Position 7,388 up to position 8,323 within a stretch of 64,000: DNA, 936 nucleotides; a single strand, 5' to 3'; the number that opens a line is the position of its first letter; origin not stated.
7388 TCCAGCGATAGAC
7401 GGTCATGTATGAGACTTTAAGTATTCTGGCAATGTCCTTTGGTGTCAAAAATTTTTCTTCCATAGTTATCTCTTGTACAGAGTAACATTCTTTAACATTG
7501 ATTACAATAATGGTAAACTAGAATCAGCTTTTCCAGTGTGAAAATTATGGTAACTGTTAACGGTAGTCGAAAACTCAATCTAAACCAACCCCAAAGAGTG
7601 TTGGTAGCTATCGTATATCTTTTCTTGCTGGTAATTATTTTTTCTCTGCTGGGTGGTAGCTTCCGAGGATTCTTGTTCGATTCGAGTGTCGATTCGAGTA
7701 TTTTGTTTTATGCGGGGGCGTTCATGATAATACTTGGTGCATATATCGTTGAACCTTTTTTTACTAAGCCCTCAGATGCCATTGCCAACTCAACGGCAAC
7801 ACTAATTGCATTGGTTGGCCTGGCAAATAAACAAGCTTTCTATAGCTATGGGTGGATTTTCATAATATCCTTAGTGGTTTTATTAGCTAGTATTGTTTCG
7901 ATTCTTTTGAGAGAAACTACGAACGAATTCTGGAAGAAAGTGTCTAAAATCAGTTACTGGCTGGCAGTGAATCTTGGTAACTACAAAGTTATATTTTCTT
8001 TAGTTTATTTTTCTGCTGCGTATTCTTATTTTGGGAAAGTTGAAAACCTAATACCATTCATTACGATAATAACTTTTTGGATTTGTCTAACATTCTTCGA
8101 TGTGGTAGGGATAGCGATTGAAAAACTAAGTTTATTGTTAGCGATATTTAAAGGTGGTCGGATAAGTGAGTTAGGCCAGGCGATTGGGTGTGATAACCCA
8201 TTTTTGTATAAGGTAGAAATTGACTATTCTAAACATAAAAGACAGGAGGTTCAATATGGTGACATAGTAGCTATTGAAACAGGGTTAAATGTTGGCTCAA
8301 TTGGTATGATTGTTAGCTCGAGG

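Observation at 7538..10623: Membrane-anchored HerA/DUF87 ATPase plus a lysine-rich ORF, encoded divergently next to a type III R-M in a low-GC island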

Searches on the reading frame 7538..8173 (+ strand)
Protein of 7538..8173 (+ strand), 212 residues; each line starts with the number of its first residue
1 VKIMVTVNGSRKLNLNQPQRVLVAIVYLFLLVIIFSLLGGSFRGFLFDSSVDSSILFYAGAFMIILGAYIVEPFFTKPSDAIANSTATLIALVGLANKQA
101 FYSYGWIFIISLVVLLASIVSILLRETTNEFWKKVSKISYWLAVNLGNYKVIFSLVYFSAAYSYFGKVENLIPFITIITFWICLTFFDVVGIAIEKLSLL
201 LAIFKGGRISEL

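Call 61: predict_structure(alignment_id=A4)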
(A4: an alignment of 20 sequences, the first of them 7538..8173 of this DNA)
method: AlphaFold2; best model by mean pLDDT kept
length: 212 residues; sequences in the alignment: 20
mean_pLDDT: 81.8   pTM: 0.74
mean pLDDT of the five models: 81.8, 79.9, 79.3, 78.8, 76.2
residues with pLDDT >= 90: 62; 70-90: 115; 50-70: 22; < 50: 13
segments of 3 or more residues with pLDDT < 50: 4-10, 210-212
pLDDT, mean of each block of 10 residues (from residue 1): 44 77 89 79 56 79 78 77 91 87 93 96 95 95 89 90 85 89 84 86 68 42
secondary structure, 60 per line:
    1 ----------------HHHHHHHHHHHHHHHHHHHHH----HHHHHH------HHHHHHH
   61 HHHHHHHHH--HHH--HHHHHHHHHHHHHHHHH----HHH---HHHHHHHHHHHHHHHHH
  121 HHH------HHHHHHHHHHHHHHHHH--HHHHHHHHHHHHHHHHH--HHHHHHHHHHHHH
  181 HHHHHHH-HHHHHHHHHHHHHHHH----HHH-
elements in order: H17-37 H42-47 H54-69 H77-93 H104-123 H130-146 H149-165 H168-187 H189-204
